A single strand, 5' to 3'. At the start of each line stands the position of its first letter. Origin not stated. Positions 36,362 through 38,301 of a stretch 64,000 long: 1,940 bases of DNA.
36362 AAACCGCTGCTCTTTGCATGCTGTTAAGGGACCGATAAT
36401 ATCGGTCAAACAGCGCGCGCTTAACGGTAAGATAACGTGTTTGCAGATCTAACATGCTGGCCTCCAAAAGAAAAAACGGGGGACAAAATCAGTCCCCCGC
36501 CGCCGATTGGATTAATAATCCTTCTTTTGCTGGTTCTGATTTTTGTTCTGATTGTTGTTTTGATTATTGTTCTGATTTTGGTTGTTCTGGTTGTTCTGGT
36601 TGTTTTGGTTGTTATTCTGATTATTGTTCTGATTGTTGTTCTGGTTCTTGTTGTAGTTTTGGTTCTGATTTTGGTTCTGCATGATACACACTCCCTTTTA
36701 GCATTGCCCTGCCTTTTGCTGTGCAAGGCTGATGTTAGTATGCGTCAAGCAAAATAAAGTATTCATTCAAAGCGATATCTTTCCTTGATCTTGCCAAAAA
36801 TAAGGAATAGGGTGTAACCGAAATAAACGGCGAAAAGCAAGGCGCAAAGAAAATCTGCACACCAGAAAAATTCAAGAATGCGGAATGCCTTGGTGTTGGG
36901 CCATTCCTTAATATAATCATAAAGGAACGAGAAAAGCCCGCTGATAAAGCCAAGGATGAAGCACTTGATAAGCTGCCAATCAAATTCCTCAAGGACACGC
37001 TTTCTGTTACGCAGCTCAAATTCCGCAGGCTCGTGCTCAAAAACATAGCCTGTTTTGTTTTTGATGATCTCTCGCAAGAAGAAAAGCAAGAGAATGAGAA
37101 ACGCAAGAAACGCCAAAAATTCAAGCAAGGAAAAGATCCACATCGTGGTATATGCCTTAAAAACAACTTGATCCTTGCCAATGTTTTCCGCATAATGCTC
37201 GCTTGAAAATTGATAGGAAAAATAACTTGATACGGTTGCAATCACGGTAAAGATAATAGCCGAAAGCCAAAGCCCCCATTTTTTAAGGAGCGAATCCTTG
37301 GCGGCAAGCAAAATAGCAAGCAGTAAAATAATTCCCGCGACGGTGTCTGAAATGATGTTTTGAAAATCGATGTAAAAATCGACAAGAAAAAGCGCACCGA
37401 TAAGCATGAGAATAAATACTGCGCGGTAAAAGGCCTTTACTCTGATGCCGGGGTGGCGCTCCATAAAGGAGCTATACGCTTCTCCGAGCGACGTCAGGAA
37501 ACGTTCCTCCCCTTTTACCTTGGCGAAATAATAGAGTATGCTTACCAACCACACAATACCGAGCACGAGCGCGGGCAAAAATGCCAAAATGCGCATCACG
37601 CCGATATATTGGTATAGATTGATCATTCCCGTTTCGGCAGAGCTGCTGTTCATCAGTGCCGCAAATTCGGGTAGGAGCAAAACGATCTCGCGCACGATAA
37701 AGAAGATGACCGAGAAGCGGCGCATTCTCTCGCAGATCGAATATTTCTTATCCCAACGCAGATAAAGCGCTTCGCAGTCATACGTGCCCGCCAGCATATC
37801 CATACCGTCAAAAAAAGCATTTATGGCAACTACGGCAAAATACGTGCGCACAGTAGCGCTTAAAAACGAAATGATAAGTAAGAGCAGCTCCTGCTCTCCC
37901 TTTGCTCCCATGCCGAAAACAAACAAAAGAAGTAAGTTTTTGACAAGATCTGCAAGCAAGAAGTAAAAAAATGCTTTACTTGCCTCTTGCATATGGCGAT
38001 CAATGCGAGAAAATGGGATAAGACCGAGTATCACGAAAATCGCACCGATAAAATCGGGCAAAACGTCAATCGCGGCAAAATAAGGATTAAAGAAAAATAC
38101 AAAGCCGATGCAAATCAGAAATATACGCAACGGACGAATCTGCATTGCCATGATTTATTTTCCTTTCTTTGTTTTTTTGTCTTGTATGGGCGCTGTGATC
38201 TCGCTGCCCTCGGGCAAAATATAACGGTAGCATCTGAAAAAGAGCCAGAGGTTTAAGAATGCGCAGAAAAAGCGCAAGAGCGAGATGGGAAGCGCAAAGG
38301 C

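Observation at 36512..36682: Stand-alone gene for a 56-aa protein that is 86% Asn+Gln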

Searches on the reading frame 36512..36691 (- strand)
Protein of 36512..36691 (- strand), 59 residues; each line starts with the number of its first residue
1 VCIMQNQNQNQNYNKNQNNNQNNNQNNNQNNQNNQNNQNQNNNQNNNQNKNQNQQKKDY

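Call 6: find_encoding_contigs(protein=window:36512-36682:-, flank=6000, max_places=10)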
Protein window:36512-36682:- (56 aa): no gene with exactly this product is on record in the collection.

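Call 7: find_encoding_contigs(protein=window:36512-36691:-, flank=6000, max_places=10)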
Protein window:36512-36691:- (59 aa): no gene with exactly this product is on record in the collection.

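Call 14: search_protein_families(library=pfam, proteins=[window:36512-36682:-], max_evalue=1)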
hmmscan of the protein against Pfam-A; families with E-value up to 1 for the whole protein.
window:36512-36682:- (56 aa): 0 families

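Call 21: find_homologous_proteins(query=window:36515-36682:-, max_evalue=0.001)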
Query seq(56 aa): 3757 candidates shared short words with the query, none scored E <= 0.001.
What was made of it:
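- Checked: Homology search does fail on it (call 21).
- Tried and rejected: Composition correction kills the score (call 21).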

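Call 47: search_protein_families(library=ncbifam, proteins=[window:36515-36682:-], max_evalue=0.1)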
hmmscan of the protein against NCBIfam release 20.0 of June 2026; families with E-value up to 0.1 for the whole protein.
seq(56 aa): 0 families

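Call 68: predict_structure(protein=window:36512-36682:-)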
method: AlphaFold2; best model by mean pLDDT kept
length: 56 residues; sequences in the alignment: 1
mean_pLDDT: 58.7   pTM: 0.16
mean pLDDT of the five models: 58.7, 55.7, 54.9, 53.4, 51.8
residues with pLDDT >= 90: 0; 70-90: 3; 50-70: 50; < 50: 3
segments of 3 or more residues with pLDDT < 50: none
pLDDT, mean of each block of 10 residues (from residue 1): 59 58 56 55 58 71
secondary structure: DSSP gave nothing for this model
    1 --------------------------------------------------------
elements in order:
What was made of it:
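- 36512..36682 (-): Coding sequence of the 56-aa Asn/Gln-rich protein (31 N, 17 Q, 4 K, 2 Y, 1 D, 1 M; pI 9.7; net charge +3). AF2 gives no fold (pLDDT 58.7, no secondary structure; call 68).
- AF2 finds no fold (call 68).
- Tried and rejected: This is compatible with disorder but is weak evidence (call 68).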

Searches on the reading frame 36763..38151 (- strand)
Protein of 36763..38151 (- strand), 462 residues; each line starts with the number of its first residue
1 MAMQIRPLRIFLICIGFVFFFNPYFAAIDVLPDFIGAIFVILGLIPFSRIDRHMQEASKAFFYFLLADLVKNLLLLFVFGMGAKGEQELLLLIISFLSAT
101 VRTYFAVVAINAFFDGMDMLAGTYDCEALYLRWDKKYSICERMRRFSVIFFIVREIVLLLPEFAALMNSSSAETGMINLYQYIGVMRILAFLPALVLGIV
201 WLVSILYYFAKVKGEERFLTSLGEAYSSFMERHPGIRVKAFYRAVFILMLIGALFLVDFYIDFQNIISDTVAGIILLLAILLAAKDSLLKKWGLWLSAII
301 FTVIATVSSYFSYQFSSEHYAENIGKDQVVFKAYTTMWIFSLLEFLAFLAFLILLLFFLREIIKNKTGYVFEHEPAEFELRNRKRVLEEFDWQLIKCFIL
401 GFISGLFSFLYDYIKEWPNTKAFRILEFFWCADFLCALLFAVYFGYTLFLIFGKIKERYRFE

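Call 8: find_encoding_contigs(protein=window:36763-38151:-, flank=6000, max_places=10)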
Protein window:36763-38151:- (462 aa): no gene with exactly this product is on record in the collection.

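Call 14: search_protein_families(library=pfam, proteins=[window:36763-38151:-], max_evalue=1)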
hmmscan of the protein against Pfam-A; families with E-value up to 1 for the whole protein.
window:36763-38151:- (462 aa): 0 families

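Call 47: search_protein_families(library=ncbifam, proteins=[window:36763-38151:-], max_evalue=0.1)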
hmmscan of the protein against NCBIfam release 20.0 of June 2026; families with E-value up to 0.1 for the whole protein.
window:36763-38151:- (462 aa): 0 families
